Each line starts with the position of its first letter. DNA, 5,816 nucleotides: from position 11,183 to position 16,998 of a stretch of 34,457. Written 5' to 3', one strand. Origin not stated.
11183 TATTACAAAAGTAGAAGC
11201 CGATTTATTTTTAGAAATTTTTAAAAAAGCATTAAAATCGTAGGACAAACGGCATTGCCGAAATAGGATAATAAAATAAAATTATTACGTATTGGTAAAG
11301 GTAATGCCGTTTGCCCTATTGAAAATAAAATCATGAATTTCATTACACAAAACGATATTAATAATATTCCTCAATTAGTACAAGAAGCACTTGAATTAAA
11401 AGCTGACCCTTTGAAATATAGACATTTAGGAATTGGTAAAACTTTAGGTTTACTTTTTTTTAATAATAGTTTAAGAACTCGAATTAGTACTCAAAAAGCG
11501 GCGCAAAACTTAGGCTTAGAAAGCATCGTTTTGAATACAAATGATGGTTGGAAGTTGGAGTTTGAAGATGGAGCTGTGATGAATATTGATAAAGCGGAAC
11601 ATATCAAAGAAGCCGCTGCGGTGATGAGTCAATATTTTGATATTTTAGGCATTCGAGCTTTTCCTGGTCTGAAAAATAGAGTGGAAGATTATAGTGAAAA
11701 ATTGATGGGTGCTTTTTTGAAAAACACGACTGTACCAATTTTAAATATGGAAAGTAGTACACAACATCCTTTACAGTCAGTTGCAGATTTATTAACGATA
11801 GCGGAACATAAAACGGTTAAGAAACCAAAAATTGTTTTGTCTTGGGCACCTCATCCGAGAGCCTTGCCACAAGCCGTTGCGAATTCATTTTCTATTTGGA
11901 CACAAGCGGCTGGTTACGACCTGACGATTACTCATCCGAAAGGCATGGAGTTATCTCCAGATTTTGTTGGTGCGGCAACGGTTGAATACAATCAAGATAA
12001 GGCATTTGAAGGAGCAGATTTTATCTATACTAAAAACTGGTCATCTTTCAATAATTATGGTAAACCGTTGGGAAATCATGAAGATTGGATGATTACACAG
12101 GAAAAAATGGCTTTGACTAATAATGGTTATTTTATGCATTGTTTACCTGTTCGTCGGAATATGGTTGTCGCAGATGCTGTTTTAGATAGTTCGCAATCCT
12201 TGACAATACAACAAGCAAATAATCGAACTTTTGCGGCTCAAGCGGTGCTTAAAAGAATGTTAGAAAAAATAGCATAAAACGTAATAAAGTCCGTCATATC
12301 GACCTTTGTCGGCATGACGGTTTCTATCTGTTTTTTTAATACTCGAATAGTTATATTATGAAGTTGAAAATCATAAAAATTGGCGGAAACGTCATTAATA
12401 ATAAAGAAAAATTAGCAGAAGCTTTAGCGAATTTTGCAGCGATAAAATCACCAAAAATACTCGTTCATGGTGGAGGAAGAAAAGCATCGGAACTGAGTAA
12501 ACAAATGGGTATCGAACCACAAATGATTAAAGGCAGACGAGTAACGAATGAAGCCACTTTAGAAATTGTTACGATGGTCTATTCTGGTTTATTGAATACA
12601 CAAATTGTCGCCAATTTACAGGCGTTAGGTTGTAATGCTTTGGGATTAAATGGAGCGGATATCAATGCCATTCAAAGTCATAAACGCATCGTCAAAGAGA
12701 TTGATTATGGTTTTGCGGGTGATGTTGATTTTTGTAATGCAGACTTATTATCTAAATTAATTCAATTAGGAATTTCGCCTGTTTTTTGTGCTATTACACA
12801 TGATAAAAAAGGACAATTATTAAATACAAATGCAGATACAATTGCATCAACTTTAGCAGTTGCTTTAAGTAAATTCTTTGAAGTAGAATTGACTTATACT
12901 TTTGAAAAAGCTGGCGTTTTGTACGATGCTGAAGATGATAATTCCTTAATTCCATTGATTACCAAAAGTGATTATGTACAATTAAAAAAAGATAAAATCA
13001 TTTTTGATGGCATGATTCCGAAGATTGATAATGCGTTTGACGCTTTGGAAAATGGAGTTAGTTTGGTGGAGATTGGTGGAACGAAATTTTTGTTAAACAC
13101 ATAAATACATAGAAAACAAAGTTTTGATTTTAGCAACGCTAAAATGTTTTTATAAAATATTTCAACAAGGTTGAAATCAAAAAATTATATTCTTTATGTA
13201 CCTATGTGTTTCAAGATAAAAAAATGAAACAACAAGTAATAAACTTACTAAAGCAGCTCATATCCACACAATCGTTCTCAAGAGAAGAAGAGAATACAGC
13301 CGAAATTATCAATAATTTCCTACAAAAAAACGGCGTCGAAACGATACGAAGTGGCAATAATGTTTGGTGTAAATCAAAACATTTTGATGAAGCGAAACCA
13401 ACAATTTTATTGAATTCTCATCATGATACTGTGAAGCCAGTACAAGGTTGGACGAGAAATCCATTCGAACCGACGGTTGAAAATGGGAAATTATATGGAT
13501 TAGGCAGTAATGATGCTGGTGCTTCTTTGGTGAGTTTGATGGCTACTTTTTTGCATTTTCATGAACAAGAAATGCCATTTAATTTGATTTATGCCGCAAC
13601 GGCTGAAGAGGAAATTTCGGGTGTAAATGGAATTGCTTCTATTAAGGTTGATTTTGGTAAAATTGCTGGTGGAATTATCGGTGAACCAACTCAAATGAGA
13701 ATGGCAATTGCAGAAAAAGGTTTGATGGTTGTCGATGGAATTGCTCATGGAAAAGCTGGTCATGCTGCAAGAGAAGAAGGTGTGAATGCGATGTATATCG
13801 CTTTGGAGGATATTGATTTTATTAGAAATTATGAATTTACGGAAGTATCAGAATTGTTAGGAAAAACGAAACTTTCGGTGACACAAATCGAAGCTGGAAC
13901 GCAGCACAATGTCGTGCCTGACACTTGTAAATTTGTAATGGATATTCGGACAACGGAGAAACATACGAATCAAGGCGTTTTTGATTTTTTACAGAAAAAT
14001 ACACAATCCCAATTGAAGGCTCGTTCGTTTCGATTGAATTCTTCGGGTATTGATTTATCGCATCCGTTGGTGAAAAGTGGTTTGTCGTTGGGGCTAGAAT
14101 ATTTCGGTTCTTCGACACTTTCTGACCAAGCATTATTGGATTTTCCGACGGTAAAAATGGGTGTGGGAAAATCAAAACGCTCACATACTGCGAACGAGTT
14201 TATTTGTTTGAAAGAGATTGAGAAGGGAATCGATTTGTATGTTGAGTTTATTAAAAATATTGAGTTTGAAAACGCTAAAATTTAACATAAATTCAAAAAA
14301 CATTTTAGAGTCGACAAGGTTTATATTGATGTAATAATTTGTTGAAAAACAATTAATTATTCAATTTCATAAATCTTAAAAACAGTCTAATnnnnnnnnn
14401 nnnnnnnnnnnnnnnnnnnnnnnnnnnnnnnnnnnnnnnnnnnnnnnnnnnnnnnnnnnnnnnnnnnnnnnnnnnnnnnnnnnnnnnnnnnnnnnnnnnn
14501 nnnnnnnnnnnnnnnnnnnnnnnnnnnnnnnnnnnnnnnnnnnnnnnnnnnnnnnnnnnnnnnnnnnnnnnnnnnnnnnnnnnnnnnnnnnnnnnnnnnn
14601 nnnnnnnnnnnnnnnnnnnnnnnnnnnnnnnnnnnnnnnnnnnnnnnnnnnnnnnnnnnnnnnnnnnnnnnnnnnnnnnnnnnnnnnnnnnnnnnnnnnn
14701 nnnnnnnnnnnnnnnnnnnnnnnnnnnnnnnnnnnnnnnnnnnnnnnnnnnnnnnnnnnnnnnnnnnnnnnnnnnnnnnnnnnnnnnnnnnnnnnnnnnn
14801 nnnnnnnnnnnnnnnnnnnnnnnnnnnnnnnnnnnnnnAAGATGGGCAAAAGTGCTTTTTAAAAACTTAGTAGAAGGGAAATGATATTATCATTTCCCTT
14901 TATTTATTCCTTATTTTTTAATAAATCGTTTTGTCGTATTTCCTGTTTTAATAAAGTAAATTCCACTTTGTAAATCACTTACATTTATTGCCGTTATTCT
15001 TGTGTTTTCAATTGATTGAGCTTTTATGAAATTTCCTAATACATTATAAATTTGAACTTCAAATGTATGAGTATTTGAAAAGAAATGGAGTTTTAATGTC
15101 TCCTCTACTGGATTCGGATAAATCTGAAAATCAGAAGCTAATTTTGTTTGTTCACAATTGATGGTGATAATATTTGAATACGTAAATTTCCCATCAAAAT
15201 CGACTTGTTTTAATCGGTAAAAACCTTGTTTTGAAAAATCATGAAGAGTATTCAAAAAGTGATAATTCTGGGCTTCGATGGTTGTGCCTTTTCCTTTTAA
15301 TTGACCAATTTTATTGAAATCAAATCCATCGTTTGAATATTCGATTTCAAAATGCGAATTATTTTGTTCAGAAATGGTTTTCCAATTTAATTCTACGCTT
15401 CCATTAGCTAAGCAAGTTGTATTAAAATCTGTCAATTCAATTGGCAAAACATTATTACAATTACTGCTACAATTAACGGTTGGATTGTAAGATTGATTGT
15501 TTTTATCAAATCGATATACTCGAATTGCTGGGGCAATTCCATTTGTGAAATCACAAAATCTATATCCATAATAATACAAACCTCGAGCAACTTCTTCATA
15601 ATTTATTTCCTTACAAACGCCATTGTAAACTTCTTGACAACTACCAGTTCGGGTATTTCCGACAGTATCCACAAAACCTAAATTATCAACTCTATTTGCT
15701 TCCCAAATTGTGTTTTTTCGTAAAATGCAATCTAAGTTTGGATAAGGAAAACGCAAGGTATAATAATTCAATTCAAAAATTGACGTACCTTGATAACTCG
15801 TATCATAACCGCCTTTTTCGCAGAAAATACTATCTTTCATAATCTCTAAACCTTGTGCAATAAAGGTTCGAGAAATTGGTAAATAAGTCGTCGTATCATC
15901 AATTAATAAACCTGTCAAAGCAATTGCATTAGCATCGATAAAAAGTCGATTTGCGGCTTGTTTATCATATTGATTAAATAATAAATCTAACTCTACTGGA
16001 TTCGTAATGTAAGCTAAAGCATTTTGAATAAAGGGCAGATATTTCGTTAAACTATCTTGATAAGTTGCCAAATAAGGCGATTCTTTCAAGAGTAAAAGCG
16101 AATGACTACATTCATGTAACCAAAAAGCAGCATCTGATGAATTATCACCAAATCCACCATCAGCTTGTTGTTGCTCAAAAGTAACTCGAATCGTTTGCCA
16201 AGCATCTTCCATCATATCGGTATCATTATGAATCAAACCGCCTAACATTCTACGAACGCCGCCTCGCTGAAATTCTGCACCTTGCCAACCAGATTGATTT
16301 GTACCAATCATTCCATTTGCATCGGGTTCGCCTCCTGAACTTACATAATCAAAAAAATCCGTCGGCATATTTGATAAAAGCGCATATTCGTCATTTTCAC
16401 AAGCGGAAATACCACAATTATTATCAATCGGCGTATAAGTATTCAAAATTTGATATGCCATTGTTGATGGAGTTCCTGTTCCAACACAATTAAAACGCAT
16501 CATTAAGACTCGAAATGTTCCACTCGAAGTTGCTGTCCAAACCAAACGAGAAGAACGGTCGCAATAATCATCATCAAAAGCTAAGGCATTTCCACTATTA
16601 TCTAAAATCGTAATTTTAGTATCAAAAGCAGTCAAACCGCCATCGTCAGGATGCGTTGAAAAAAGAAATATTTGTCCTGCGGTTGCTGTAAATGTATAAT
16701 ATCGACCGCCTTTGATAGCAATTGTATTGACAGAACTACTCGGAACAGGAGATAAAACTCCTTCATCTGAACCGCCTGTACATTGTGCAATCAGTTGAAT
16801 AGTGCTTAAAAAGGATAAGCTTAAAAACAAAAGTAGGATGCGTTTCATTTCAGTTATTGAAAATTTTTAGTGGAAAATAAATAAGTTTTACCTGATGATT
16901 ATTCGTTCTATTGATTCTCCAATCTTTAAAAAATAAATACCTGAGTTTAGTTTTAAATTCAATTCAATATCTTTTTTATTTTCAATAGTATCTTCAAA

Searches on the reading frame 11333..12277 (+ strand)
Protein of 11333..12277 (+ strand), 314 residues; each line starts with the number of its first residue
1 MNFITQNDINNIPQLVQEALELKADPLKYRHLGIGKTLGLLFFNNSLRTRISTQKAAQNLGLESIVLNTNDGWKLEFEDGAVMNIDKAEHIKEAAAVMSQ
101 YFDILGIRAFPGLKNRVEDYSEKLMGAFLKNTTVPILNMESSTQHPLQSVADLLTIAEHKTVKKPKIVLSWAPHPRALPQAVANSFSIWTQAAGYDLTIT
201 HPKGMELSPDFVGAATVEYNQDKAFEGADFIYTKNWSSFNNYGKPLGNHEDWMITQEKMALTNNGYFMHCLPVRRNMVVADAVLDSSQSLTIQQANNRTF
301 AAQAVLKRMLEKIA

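Call 4: search_protein_families(library=ncbifam, proteins=[window:11333-12277:+])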
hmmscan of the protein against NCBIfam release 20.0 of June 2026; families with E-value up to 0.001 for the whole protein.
window:11333-12277:+ (314 aa): 16 families
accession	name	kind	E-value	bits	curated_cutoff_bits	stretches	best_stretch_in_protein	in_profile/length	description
NF003384.0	PRK04523.1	equivalog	1.8e-89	300.1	288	1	10-311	15-334/336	N-acetylornithine carbamoyltransferase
NF001986.0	PRK00779.1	subfamily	1.9e-46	158.6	306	1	6-312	11-306/307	ornithine carbamoyltransferase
TIGR00658.1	orni_carb_tr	equivalog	7.5e-41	140.3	280.85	1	6-310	8-303/304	ornithine carbamoyltransferase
NF011380.0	PRK14805.1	equivalog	9.4e-33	113.6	421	1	9-311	12-301/302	ornithine carbamoyltransferase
TIGR04384.1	putr_carbamoyl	exception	5.9e-30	104.5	500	1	5-310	9-307/330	putrescine carbamoyltransferase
NF002032.1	PRK00856.1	equivalog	3.5e-21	75.7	263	1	9-309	11-296/297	aspartate carbamoyltransferase catalytic subunit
TIGR03316.1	ygeW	equivalog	1.1e-19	70.6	500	1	41-241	63-274/391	knotted carbamoyltransferase YgeW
NF005538.0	PRK07200.1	equivalog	1.6e-19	70.2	453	1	37-240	63-276/396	knotted carbamoyltransferase YgeW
NF003286.0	PRK04284.1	subfamily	5.1e-18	65.3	515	1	5-305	16-325/332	ornithine carbamoyltransferase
TIGR00670.1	asp_carb_tr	equivalog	5.5e-18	65.1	236.95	1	9-310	11-303/304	aspartate carbamoyltransferase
NF011379.0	PRK14804.1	equivalog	4.7e-17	62.1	373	1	130-311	116-310/311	ornithine carbamoyltransferase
NF009213.0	PRK12562.1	subfamily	1.4e-15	57.5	559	1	12-306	20-328/334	ornithine carbamoyltransferase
NF002470.0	PRK01713.1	equivalog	1.2e-13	51.2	545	1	35-276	46-280/334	ornithine carbamoyltransferase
NF008853.0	PRK11891.1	equivalog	7e-09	34.8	560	1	35-159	127-232/430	aspartate carbamoyltransferase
NF010387.0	PRK13814.1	equivalog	3.8e-08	32.6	660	1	35-310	45-303/310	aspartate carbamoyltransferase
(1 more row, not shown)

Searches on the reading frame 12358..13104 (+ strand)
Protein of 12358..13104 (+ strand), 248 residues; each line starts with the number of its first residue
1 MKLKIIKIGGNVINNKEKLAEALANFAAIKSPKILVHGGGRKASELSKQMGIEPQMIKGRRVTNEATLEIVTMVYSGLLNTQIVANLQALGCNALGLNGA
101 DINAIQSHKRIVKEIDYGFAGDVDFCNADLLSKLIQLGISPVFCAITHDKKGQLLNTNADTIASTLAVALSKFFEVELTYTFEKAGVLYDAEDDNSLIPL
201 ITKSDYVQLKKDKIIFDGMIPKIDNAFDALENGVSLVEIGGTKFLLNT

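Call 4: search_protein_families(library=ncbifam, proteins=[window:12358-13104:+])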
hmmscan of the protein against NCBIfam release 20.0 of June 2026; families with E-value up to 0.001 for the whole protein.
window:12358-13104:+ (248 aa): 11 families
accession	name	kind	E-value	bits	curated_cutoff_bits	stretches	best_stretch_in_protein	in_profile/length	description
TIGR00761.1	argB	equivalog_domain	1.2e-55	188.6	151.3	1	5-239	3-231/231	acetylglutamate kinase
NF010659.0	PRK14058.1-1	equivalog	9.5e-35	120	223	1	5-240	3-247/267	[LysW]-aminoadipate kinase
NF010662.0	PRK14058.1-4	equivalog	2e-27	96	194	1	4-240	2-242/264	[LysW]-aminoadipate/[LysW]-glutamate kinase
NF003387.0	PRK04531.1-2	equivalog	3.4e-26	91.7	426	1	1-227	36-252/441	acetylglutamate kinase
NF010661.0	PRK14058.1-3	equivalog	9.9e-25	87.2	251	1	5-239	4-250/283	acetylglutamate/acetylaminoadipate kinase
NF003386.0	PRK04531.1-1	equivalog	3.4e-16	59.2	417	1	3-230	43-260/442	acetylglutamate kinase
NF010660.0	PRK14058.1-2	equivalog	4.4e-16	59.5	241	1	4-241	2-241/249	[LysW]-aminoadipate/[LysW]-glutamate kinase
NF003641.0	PRK05279.1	equivalog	1.4e-10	40.6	344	1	5-235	29-262/441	amino-acid N-acetyltransferase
TIGR01890.1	N-Ac-Glu-synth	equivalog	7.8e-10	38.3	202.85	1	5-236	21-251/429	amino-acid N-acetyltransferase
NF040647.1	IPPK_Arch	equivalog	1.5e-05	24.4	120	1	5-236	2-234/259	isopentenyl phosphate kinase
NF040622.1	MfnE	equivalog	0.0004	20.1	300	1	3-87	1-86/211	[5-(aminomethyl)furan-3-yl]methyl phosphate kinase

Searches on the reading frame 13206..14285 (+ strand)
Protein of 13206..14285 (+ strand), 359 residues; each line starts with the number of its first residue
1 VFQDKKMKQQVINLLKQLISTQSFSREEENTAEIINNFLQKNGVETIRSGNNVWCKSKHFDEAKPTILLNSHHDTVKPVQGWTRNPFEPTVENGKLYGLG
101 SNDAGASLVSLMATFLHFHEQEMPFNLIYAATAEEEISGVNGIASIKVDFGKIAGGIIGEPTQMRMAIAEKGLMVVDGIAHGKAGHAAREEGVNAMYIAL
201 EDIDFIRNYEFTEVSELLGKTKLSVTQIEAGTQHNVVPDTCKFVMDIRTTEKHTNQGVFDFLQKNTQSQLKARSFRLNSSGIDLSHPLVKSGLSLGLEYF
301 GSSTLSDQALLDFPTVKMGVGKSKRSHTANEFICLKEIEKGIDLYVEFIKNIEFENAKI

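Call 4: search_protein_families(library=ncbifam, proteins=[window:13206-14285:+])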
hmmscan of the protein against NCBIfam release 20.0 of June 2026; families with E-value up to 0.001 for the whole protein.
window:13206-14285:+ (359 aa): 55 families (the best 25 are shown)
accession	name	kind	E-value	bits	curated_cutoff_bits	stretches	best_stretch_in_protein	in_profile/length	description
TIGR01910.1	DapE-ArgE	subfamily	1.2e-41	143.2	217.6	1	12-258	1-268/373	ArgE/DapE family deacylase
NF005710.0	PRK07522.1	subfamily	5e-40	137.9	412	1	5-275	4-292/391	acetylornithine deacetylase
NF009555.0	PRK13004.1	equivalog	5.9e-37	127.5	321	1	4-266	10-279/399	YgeY family selenium metabolism-linked hydrolase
NF006365.0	PRK08588.1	subfamily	3e-35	122.2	289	1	8-279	6-288/383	succinyl-diaminopimelate desuccinylase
NF006399.0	PRK08651.1-2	equivalog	7e-33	114.2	381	1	7-218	2-229/405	succinyl-diaminopimelate desuccinylase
NF009557.0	PRK13009.1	equivalog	1.6e-31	109.8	284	1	8-271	2-281/377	succinyl-diaminopimelate desuccinylase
TIGR01900.1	dapE-gram_pos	equivalog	1.5e-30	106.3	304.2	1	7-349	1-350/351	succinyl-diaminopimelate desuccinylase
TIGR01892.1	AcOrn-deacetyl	equivalog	2.2e-28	99.3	297.7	1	14-268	2-271/365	acetylornithine deacetylase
NF006402.0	PRK08651.1-5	equivalog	8.5e-27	94.1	369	1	12-270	6-266/369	succinyl-diaminopimelate desuccinylase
TIGR01902.1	dapE-lys-deAc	subfamily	8e-26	91.1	163.1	1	14-351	2-336/340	N-acetyl-ornithine/N-acetyl-lysine deacetylase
NF003474.0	PRK05111.1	equivalog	5.5e-24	84.8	460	1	35-277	39-293/383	acetylornithine deacetylase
TIGR01246.1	dapE_proteo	equivalog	1.2e-23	83.7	361.8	1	12-258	2-264/370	succinyl-diaminopimelate desuccinylase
TIGR03526.1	selenium_YgeY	hypoth_equivalog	1.9e-23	83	321.5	1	5-267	9-278/395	YgeY family selenium metabolism-linked hydrolase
NF001747.0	PRK00466.1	equivalog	6.4e-22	77.8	288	1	2-351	2-341/346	N-acetyl-lysine deacetylase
NF006400.0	PRK08651.1-3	equivalog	1.1e-21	77.2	374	1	60-266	79-302/410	succinyl-diaminopimelate desuccinylase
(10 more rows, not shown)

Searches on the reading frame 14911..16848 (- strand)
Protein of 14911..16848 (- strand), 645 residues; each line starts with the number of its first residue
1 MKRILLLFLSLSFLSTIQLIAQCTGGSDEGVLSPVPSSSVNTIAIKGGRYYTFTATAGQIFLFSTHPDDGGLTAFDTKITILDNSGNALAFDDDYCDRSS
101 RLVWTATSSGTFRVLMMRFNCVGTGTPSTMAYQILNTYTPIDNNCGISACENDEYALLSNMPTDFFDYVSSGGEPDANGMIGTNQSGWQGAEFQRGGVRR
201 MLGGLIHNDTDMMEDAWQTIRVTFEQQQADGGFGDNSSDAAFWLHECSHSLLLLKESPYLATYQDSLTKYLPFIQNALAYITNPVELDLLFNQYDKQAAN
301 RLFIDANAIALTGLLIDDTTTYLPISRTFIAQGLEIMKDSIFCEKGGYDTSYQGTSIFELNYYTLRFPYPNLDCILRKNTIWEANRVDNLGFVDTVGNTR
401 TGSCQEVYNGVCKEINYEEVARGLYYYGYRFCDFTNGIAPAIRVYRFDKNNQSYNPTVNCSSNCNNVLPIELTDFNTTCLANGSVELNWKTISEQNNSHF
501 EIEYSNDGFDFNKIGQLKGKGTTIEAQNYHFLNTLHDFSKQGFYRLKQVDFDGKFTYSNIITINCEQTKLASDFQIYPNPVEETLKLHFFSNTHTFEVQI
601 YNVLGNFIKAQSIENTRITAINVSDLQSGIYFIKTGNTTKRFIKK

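Call 57: search_protein_families(library=pfam, proteins=[window:14911-16848:-])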
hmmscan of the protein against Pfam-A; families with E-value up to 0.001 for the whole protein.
window:14911-16848:- (645 aa): 1 family
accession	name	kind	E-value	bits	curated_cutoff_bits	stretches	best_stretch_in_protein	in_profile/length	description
PF18962.6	Por_Secre_tail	-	9.2e-15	55.1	27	1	576-645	1-72/75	Secretion system C-terminal sorting domain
